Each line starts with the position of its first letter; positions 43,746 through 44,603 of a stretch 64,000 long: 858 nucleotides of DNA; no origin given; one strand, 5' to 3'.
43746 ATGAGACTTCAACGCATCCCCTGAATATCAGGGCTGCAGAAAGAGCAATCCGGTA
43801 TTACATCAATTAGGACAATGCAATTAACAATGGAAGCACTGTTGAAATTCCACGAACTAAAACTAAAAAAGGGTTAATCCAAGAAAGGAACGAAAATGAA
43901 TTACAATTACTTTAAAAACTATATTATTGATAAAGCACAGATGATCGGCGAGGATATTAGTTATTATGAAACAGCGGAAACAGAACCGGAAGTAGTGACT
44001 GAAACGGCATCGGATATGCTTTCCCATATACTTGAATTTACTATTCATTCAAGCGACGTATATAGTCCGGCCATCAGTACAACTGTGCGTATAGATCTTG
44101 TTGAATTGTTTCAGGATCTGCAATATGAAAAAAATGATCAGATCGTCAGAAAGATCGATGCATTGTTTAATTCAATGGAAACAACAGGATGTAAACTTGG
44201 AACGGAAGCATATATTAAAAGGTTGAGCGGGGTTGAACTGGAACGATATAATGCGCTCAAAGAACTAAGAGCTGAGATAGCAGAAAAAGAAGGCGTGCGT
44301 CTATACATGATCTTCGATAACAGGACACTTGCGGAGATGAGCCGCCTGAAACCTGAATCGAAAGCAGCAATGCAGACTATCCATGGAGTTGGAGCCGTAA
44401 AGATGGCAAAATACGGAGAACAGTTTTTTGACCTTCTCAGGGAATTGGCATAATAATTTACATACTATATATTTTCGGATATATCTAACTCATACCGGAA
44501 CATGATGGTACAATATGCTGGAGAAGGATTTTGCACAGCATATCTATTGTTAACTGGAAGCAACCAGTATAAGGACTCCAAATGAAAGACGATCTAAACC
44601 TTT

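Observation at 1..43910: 43.9-kb spacer-less perfect palindrome spanning two thirds of the window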

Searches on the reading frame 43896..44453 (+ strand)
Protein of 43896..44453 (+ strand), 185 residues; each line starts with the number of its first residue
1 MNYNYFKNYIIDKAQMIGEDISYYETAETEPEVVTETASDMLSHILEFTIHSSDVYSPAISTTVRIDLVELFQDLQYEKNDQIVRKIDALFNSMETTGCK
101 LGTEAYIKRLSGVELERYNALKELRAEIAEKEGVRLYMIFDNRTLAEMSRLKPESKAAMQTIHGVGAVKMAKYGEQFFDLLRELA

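Call 16: search_protein_families(library=pfam, proteins=[window:43896-44453:+])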
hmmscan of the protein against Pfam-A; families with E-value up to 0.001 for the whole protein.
window:43896-44453:+ (185 aa): 1 family
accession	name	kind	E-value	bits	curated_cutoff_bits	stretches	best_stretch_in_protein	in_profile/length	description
PF00570.28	HRDC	-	1e-18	67.5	23.8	1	115-180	2-67/68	HRDC domain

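Call 33: find_encoding_contigs(protein=window:43896-44453:+, flank=10000, max_places=8)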
Protein window:43896-44453:+ (185 aa): 6 contigs read that carry it; 6 places shown.
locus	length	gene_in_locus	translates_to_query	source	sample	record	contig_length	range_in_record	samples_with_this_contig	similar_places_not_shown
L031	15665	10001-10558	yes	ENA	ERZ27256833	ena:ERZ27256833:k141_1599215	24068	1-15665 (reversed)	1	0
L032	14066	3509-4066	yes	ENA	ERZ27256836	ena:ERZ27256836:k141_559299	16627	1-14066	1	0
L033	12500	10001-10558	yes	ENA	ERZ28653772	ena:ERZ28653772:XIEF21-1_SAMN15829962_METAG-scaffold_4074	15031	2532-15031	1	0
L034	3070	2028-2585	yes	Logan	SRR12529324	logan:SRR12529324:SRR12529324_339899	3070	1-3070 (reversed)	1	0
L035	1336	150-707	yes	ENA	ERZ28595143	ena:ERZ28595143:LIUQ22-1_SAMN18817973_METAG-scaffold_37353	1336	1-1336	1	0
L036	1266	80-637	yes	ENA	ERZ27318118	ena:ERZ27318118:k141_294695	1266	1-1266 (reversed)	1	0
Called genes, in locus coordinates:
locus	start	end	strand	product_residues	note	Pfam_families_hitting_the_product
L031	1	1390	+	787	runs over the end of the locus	PF22666:Glyco_hydro_2_N2 (faint), PF02837:Glyco_hydro_2_N (weak), PF00703:Glyco_hydro_2, PF02836:Glyco_hydro_2_C, PF16355:DUF4982, PF18565:Glyco_hydro2_C5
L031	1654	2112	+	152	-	-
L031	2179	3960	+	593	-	PF02837:Glyco_hydro_2_N, PF02836:Glyco_hydro_2_C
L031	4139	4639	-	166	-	PF00300:His_Phos_1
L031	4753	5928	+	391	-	PF00465:Fe-ADH, PF13685:Fe-ADH_2, PF25137:ADH_Fe_C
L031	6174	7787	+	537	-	PF01293:PEPCK_ATP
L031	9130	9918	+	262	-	-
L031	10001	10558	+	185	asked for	PF00570:HRDC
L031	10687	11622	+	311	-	PF13472:Lipase_GDSL_2 (weak)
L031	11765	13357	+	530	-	PF02446:Glyco_hydro_77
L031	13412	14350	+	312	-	PF20030:bpMoxR, PF00004:AAA (weak), PF07726:AAA_3, PF07728:AAA_5, PF17863:AAA_lid_2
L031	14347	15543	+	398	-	PF01882:DUF58 (weak)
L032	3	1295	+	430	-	?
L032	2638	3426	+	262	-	-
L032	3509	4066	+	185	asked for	PF00570:HRDC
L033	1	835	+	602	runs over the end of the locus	PF22666:Glyco_hydro_2_N2 (faint), PF02837:Glyco_hydro_2_N (weak), PF00703:Glyco_hydro_2, PF02836:Glyco_hydro_2_C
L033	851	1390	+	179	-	PF16355:DUF4982, PF18565:Glyco_hydro2_C5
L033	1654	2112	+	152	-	-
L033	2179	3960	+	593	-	PF02837:Glyco_hydro_2_N, PF02836:Glyco_hydro_2_C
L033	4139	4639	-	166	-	PF00300:His_Phos_1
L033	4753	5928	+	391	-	PF00465:Fe-ADH, PF13685:Fe-ADH_2, PF25137:ADH_Fe_C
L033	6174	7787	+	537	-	PF01293:PEPCK_ATP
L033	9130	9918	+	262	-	-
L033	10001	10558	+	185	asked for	PF00570:HRDC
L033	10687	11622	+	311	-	PF13472:Lipase_GDSL_2 (weak)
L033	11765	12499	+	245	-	?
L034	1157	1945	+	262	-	-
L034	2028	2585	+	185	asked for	PF00570:HRDC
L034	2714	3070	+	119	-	?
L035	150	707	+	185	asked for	PF00570:HRDC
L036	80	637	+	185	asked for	PF00570:HRDC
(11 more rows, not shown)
